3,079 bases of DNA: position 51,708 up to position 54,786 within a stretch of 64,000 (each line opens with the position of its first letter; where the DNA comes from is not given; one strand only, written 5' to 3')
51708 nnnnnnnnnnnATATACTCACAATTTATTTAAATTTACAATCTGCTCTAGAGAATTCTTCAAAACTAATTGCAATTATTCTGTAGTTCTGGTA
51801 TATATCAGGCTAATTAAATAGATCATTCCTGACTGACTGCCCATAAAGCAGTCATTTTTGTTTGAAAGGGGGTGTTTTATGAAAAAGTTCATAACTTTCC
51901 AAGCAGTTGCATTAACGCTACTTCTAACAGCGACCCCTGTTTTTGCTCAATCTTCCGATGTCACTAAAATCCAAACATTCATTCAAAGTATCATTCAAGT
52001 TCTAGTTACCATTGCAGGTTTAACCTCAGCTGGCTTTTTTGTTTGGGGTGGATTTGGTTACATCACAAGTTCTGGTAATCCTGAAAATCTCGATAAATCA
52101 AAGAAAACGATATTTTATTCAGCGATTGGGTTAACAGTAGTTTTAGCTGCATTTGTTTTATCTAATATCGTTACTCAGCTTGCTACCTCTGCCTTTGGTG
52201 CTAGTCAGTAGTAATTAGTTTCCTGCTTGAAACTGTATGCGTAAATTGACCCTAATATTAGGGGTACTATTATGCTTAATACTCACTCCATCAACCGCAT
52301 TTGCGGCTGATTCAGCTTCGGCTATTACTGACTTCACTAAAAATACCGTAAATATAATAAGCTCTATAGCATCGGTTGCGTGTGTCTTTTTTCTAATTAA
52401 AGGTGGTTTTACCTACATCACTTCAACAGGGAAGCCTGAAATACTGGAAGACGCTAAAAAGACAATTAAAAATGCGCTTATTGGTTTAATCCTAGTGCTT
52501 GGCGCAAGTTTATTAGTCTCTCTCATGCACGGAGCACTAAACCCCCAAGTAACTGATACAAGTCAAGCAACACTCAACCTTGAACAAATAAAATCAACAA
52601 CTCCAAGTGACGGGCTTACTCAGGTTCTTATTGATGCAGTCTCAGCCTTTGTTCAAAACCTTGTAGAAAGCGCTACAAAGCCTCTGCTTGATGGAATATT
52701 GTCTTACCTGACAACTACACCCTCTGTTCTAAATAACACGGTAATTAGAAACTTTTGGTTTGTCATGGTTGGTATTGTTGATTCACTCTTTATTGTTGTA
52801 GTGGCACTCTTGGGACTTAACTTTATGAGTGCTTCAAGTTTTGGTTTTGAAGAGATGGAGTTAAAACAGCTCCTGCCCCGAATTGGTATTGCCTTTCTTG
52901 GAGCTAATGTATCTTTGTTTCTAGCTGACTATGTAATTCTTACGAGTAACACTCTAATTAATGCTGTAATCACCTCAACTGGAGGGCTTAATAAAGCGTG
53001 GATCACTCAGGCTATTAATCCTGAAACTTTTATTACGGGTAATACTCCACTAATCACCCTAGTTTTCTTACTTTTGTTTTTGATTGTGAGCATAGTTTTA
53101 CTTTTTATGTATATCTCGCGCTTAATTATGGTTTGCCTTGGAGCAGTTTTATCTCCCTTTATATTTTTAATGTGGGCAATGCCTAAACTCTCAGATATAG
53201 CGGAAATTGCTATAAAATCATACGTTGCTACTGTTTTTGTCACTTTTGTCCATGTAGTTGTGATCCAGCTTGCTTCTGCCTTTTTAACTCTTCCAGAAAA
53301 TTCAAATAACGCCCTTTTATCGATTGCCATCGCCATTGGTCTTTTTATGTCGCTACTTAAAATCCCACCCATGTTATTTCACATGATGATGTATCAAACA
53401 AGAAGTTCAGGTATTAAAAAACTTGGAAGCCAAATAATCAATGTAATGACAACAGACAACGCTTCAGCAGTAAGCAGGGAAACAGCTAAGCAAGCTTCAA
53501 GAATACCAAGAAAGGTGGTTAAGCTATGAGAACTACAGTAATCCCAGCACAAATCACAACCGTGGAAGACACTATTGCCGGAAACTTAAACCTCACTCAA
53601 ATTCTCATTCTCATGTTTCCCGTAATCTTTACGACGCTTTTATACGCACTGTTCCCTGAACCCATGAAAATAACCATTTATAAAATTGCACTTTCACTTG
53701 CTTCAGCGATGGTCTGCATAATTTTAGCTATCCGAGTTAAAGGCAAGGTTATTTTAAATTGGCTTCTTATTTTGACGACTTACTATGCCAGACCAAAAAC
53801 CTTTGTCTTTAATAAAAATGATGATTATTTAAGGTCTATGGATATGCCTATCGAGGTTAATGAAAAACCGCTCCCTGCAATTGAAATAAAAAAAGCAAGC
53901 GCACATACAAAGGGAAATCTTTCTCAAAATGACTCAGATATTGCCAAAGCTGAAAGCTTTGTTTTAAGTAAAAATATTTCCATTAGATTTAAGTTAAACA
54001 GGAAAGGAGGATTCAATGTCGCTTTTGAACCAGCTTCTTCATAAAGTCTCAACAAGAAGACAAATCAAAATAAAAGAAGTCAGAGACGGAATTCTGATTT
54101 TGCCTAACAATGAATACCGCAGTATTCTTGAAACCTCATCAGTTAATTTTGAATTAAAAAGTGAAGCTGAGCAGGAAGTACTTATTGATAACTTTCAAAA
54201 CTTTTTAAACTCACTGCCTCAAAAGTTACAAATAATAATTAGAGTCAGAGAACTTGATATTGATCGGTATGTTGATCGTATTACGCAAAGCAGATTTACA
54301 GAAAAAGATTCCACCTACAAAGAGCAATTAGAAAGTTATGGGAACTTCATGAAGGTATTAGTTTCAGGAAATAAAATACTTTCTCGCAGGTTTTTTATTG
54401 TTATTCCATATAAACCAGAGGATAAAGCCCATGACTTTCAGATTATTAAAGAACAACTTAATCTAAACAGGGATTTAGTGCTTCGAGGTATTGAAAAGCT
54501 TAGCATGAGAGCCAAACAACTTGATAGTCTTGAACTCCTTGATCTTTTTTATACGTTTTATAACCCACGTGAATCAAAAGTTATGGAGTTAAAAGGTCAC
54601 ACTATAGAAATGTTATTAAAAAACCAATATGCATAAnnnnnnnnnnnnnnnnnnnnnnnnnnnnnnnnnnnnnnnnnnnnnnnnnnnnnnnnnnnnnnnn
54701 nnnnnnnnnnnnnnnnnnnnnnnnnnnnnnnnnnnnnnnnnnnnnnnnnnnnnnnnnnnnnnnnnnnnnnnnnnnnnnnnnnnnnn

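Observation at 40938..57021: Integrative conjugative element at tRNA-Gly: serine integrase ORF completed by tRNA sequence, plus a minimal Gram-positive-type T4SS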

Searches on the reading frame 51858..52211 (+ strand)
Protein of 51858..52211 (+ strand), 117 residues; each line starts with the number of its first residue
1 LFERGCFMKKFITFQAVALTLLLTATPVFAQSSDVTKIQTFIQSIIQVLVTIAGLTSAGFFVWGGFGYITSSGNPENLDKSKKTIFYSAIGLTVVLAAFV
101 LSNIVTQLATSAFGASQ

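Call 7: search_protein_families(library=pfam, max_evalue=0.01, proteins=[window:51858-52211:+])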
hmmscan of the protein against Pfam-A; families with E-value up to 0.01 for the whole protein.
window:51858-52211:+ (117 aa): 3 families
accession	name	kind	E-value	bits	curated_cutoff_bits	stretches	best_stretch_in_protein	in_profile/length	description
PF18895.5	T4SS_pilin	-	8e-12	45.5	26.6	1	35-105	2-71/71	Type IV secretion system pilin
PF04956.18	TrbC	-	6.3e-10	39.6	27.9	1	9-98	9-91/98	TrbC/VIRB2 pilin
PF04290.18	DctQ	-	0.0051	17.2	28.3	1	40-108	59-130/132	Tripartite ATP-independent periplasmic transporters, DctQ component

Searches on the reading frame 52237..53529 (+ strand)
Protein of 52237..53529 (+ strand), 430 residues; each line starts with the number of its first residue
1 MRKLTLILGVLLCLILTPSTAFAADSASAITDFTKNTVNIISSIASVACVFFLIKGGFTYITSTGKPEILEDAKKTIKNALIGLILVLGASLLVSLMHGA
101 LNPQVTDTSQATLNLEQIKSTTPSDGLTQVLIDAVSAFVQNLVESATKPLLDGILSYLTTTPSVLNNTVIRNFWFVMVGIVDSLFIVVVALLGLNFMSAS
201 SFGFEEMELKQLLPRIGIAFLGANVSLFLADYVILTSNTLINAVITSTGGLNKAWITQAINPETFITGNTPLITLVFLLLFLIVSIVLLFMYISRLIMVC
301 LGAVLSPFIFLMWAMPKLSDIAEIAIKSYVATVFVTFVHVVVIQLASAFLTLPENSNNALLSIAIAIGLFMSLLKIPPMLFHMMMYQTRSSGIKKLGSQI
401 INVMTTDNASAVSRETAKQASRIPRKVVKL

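Call 7: search_protein_families(library=pfam, max_evalue=0.01, proteins=[window:52237-53529:+])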
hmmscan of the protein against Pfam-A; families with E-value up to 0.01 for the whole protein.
window:52237-53529:+ (430 aa): 2 families
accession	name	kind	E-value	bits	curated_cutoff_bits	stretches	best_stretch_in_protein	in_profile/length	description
PF18895.5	T4SS_pilin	-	3.5e-11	43.4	26.6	1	28-96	3-70/71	Type IV secretion system pilin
PF04956.18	TrbC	-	1.4e-06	28.9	27.9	1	2-96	9-97/98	TrbC/VIRB2 pilin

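Call 60: search_protein_families(library=ncbifam, max_evalue=0.01, proteins=[window:52237-53529:+])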
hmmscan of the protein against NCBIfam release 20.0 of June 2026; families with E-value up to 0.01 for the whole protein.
window:52237-53529:+ (430 aa): 1 family
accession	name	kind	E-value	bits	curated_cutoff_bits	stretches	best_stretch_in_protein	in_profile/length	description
NF045849.1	ICE_MMCAP2_0565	equivalog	1.4e-06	27.8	40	1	27-97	6-76/80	Mbov_0395 family pilin-like conjugal transfer protein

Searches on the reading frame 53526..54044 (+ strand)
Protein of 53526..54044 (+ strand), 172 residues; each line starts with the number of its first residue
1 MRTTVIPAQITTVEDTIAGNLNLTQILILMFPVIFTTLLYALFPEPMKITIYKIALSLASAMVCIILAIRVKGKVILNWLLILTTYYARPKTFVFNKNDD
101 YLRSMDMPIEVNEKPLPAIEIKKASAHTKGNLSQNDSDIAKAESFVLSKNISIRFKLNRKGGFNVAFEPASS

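Call 7: search_protein_families(library=pfam, max_evalue=0.01, proteins=[window:53526-54044:+])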
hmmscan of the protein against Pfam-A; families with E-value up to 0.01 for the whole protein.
window:53526-54044:+ (172 aa): 1 family
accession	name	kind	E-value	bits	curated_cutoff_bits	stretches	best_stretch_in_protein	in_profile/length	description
PF12666.12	PrgI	-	0.0011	19.9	27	1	6-94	2-90/91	PrgI family protein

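Call 60: search_protein_families(library=ncbifam, max_evalue=0.01, proteins=[window:53526-54044:+])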
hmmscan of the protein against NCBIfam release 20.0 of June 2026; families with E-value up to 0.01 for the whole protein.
window:53526-54044:+ (172 aa): 0 families

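Call 81: search_protein_families(library=phrogs, max_evalue=0.001, proteins=[window:53526-54044:+])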
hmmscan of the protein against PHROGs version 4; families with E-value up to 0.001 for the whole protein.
window:53526-54044:+ (172 aa): 0 families

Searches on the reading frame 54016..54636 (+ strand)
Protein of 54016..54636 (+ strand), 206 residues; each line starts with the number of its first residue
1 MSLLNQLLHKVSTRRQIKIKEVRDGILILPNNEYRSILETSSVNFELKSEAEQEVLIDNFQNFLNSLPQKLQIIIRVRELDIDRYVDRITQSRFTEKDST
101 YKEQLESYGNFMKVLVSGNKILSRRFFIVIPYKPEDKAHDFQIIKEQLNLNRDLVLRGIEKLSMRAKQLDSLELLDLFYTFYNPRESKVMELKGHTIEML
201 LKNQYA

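Call 7: search_protein_families(library=pfam, max_evalue=0.01, proteins=[window:54016-54636:+])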
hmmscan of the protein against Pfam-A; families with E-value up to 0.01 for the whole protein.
window:54016-54636:+ (206 aa): 0 families

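Call 60: search_protein_families(library=ncbifam, max_evalue=0.01, proteins=[window:54016-54636:+])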
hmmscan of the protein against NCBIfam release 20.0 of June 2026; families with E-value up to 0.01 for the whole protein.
window:54016-54636:+ (206 aa): 5 families
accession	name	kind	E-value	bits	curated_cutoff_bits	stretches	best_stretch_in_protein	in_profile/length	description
NF045971.1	conju_CD1110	equivalog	7.7e-10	37.7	325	1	19-190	7-175/752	VirB4-like conjugal transfer ATPase, CD1110 family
NF045975.1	VirB4_plasma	equivalog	1e-09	36.7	590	1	17-189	108-282/894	Mbov_0397 family ICE element conjugal transfer ATPase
NF041427.1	TrsD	subfamily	4.1e-06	26.8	200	1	27-183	29-200/201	TrsD/TraD family conjugative transfer protein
TIGR00929.1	VirB4_CagE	subfamily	0.0038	15.5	643.1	1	22-148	18-136/792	VirB4 family type IV secretion/conjugal transfer ATPase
TIGR01399.1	hrcV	equivalog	0.0043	15.6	692.25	1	35-96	595-656/677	type III secretion system export apparatus subunit SctV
